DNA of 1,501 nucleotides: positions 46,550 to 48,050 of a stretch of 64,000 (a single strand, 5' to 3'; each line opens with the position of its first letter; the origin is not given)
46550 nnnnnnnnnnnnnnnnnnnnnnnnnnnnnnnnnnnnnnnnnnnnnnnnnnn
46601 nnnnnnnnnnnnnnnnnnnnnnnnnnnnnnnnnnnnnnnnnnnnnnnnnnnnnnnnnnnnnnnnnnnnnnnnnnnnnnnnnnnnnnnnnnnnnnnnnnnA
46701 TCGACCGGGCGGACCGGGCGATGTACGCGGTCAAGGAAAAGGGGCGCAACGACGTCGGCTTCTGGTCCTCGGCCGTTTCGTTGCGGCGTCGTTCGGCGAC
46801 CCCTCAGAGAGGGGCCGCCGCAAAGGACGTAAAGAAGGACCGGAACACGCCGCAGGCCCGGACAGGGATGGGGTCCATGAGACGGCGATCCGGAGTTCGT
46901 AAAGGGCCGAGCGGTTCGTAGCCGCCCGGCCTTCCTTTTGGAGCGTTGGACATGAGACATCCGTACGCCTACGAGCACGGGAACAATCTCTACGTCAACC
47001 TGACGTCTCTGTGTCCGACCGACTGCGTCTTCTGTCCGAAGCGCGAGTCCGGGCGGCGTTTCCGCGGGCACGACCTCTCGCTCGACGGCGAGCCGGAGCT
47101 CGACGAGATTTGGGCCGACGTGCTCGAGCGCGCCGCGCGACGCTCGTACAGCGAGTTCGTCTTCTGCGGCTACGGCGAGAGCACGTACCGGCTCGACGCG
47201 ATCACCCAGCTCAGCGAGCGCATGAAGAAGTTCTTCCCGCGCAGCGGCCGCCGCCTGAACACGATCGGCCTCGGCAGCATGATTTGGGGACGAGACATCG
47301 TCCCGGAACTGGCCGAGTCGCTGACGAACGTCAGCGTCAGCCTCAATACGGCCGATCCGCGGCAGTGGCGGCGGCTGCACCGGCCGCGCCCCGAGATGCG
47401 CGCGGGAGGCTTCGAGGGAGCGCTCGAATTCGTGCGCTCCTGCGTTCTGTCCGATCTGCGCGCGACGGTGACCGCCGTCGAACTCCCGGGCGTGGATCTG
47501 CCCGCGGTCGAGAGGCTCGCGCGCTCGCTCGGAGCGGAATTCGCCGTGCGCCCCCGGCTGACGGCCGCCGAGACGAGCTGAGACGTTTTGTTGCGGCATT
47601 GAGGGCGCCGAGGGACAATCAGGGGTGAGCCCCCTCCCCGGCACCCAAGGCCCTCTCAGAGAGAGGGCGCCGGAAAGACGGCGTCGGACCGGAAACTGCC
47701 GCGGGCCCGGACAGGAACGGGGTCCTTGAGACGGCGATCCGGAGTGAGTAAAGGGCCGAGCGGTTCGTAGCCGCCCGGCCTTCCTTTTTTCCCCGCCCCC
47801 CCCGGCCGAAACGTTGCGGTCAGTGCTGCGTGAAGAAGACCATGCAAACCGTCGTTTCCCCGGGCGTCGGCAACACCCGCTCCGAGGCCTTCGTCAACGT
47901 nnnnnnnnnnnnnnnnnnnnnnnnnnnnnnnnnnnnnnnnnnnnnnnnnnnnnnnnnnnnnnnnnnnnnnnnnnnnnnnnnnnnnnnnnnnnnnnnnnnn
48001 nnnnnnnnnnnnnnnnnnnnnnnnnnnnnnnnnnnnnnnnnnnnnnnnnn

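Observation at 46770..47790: Three paralogous structured 5' leaders (promoter, conserved GC-rich fold, intrinsic terminator): candidate new riboswitch or attenuator family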

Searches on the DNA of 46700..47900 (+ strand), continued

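Call 46: search_with_rna_model(model_id=R1, sources=[L019, L020, L021, L022], max_evalue=1, show_alignments=8)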
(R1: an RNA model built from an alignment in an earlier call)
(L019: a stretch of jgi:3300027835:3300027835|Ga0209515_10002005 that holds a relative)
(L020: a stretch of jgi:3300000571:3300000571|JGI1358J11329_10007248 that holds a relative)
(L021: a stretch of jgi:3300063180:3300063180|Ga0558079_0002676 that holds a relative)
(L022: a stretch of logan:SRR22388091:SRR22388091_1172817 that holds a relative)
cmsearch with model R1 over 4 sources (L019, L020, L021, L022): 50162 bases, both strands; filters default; matches with E-value up to 1: 6.
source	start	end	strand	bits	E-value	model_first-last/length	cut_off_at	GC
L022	330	432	+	95.4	1.5e-18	1-100/100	no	0.72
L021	9865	9962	+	84.3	3.2e-16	1-100/100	no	0.66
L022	383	453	-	14.9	0.14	1-100/100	no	0.69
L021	9913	9982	-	14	0.22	1-100/100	no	0.61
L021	10393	10485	-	13.3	0.31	1-100/100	no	0.71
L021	16238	16324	-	11.2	0.85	1-100/100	no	0.62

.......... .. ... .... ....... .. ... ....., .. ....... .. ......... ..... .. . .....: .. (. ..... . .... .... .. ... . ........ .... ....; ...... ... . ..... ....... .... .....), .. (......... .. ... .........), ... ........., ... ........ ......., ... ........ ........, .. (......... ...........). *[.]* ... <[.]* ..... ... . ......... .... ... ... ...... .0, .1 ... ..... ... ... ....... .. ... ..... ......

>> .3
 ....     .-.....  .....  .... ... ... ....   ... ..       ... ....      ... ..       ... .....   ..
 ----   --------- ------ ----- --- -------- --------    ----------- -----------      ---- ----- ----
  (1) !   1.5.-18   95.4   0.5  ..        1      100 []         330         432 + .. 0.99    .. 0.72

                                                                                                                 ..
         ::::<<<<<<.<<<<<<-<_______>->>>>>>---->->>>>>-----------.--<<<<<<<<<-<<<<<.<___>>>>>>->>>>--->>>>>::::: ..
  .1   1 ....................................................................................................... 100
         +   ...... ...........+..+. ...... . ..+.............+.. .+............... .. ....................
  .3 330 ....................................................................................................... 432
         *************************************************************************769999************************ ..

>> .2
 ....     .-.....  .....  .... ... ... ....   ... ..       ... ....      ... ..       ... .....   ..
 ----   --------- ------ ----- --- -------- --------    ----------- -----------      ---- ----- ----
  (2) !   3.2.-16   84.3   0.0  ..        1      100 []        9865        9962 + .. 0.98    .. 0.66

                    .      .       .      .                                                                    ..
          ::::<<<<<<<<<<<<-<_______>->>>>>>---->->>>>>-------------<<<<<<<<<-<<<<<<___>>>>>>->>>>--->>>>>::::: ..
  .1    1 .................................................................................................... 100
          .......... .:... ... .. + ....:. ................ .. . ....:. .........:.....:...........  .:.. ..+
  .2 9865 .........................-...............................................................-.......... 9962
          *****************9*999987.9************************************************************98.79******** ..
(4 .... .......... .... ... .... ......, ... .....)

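Call 51: search_with_rna_model(model_id=R1, sources=[window, L007, L016, L017, L021, L022], max_evalue=0.001, make_alignment=true)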
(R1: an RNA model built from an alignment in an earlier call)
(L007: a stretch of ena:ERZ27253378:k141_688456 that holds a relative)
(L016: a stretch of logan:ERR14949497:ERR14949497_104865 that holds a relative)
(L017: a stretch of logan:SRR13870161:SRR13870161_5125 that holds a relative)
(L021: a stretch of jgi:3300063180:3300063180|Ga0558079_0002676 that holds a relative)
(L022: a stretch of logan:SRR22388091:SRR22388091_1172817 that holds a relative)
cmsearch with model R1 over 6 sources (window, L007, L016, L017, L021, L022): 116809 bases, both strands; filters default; matches with E-value up to 0.001: 8.
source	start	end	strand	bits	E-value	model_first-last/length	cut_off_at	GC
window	47693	47792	+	118.8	4.2e-23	1-100/100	no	0.65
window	46844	46943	+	112.1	1e-21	1-100/100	no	0.66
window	55344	55446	+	99.9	3.9e-19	1-100/100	no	0.74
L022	330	432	+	95.4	3.5e-18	1-100/100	no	0.72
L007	10709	10809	+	89.2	7.1e-17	1-100/100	no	0.64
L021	9865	9962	+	84.3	7.6e-16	1-100/100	no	0.66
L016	3893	3979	+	59.6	1.2e-10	1-90/100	3'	0.7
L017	5517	5589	+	27.1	0.00088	1-100/100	no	0.63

Alignment A3: 8 matches aligned to the model, 112 columns, each read 5' to 3' on its own strand. Consensus structure (alignment columns), stored with it:
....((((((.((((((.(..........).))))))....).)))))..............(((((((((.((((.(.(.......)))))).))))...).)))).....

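Call 58: search_with_rna_model(model_id=R1, sources=[L023, L024, L025, L026], max_evalue=1, show_alignments=4)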
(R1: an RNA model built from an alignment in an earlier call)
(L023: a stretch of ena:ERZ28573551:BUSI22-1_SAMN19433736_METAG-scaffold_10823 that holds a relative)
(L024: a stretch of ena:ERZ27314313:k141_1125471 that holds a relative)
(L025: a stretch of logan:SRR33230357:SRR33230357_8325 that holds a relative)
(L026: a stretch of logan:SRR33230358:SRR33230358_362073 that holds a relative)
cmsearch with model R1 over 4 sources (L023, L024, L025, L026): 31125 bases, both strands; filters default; matches with E-value up to 1: 2.
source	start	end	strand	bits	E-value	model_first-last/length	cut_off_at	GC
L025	797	889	-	11.2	0.54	1-100/100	no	0.68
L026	797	889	-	11.2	0.54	1-100/100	no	0.68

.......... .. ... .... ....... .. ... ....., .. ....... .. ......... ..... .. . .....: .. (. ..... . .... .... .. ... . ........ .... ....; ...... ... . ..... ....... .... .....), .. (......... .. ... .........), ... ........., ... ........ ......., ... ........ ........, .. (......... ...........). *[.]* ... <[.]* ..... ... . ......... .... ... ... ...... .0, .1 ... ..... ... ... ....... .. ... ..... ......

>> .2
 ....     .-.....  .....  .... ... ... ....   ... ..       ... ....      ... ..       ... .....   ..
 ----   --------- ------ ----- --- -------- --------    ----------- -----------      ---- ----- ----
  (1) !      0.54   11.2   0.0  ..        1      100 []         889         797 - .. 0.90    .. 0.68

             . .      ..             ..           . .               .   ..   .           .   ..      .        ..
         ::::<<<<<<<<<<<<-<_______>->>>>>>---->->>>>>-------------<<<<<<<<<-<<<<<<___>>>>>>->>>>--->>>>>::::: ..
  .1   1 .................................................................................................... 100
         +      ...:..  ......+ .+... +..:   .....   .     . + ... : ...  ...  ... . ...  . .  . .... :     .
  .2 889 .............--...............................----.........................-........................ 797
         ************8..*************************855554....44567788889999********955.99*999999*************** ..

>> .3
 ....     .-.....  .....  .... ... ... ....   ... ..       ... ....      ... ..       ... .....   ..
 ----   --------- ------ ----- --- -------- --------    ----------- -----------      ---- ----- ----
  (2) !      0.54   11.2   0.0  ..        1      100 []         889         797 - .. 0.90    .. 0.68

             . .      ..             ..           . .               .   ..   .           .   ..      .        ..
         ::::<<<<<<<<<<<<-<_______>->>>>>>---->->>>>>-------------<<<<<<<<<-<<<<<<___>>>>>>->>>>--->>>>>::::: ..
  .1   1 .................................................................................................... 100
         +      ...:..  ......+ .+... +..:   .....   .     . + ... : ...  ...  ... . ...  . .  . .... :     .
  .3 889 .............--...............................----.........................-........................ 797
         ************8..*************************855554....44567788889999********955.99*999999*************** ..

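Call 71: build_rna_model(alignment_id=A3)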
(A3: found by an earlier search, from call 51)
Model R2 built from alignment A3 (8 sequences, 112 columns); structure: stored with the alignment.
model positions 100; base pairs 28; branch points 1; effective number of sequences 1.15; information 0.589 bits per position. Calibrated on 0.2 Mb of random sequence (short: E-values are rough).
structure used (alignment columns):
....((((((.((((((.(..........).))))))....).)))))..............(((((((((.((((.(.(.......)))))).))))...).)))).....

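Call 72: search_with_rna_model(model_id=R2, sources=[window, L006, L007, L016, L017, L018, L019, L020, L021, L022, L023, L025], max_evalue=1)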
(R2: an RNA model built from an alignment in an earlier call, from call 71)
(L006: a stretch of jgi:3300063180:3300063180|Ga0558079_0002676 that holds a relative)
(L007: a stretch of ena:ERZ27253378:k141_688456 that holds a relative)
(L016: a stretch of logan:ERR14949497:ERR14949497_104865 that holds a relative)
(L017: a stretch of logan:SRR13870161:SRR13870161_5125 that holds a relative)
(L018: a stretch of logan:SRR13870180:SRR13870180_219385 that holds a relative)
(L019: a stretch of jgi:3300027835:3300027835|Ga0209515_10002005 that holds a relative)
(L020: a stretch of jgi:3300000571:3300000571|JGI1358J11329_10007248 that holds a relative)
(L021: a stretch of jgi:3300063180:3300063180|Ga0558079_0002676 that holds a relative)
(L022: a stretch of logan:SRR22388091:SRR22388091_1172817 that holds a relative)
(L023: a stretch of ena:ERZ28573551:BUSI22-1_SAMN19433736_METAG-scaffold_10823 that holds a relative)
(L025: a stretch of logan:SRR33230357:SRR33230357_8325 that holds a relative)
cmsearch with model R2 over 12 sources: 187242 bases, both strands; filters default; matches with E-value up to 1: 23.
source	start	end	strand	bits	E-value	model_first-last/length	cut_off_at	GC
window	47693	47792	+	113.4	2.6e-22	1-100/100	no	0.65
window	46844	46943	+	106.6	7.5e-21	1-100/100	no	0.66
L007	10709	10809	+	96.5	1.1e-18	1-100/100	no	0.64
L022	330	432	+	96.5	1.1e-18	1-100/100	no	0.72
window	55344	55446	+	94.8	2.6e-18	1-100/100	no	0.74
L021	9865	9962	+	94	3.8e-18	1-100/100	no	0.66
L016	3893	3979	+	72.2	2e-13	1-90/100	3'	0.7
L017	5517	5589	+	40.5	1.4e-06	1-100/100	no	0.63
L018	1977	2049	+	40.5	1.4e-06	1-100/100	no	0.63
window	31835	31933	-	24.1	0.0049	1-100/100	no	0.63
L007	10758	10857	-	20.4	0.03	1-100/100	no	0.59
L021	9913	9982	-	18.8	0.066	1-100/100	no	0.61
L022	381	453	-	18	0.098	1-100/100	no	0.68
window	55395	55483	-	17.5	0.12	1-100/100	no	0.7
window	47742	47834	-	17.1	0.16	1-100/100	no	0.66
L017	5536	5601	-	15.4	0.36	1-100/100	no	0.56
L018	1996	2061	-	15.4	0.36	1-100/100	no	0.56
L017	2395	2475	-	14.5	0.56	1-100/100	no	0.78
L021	10393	10485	-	14.4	0.61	1-100/100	no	0.71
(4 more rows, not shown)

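Call 75: search_with_rna_model(model_id=R2, sources=[L027, L028], max_evalue=1, show_alignments=3)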
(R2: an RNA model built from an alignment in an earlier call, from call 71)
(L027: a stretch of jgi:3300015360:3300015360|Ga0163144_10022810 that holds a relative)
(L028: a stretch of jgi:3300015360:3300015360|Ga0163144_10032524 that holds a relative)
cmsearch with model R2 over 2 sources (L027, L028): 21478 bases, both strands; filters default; matches with E-value up to 1: 4.
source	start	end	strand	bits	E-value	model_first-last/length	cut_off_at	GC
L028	6689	6786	+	89.3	4.5e-18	1-100/100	no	0.64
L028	5335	5430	-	12.2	0.2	1-100/100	no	0.74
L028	3300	3394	-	11.1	0.36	1-100/100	no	0.64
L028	6747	6773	-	10.2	0.56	63-90/100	no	0.78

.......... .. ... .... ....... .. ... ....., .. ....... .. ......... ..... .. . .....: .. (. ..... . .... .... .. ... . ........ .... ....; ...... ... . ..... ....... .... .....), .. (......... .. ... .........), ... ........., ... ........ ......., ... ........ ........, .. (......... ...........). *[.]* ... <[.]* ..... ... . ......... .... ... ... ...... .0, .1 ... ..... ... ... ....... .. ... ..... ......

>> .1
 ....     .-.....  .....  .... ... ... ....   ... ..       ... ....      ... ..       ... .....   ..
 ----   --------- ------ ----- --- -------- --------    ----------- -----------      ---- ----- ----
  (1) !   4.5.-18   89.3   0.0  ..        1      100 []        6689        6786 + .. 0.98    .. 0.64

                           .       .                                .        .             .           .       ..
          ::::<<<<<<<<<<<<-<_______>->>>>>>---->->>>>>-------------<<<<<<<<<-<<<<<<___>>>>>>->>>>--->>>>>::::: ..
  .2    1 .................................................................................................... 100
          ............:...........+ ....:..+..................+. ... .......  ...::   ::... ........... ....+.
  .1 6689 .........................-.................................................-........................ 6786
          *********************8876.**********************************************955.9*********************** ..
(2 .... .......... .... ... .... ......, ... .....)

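Call 85: search_rna_families(sources=[L007, L016, L017, L018, L021, L022, L028, L019], threshold=gathering)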
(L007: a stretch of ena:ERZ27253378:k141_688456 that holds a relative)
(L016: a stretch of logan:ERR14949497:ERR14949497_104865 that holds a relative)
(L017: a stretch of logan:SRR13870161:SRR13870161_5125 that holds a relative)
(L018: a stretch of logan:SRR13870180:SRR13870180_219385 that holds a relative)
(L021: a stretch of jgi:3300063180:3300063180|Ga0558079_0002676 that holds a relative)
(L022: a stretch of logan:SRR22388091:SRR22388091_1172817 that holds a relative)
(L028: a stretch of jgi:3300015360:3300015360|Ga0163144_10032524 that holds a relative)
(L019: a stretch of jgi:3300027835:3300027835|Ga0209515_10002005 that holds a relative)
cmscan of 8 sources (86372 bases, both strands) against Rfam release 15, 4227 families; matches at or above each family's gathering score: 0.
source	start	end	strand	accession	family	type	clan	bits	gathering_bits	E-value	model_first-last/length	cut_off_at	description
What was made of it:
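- On Any described RNA family (Rfam 15): Eight related loci gave nothing (call 85).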

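Call 96: search_rna_families(source=L018, start=2040, end=2480, threshold=evalue, max_evalue=1)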
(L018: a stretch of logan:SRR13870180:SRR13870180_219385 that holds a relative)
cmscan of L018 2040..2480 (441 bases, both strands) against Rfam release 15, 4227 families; matches with E-value up to 1: 1.
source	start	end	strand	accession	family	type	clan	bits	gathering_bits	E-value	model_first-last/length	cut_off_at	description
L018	2298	2366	+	RF00005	tRNA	Gene; tRNA;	CL00001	25.6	29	0.0035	1-71/71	no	tRNA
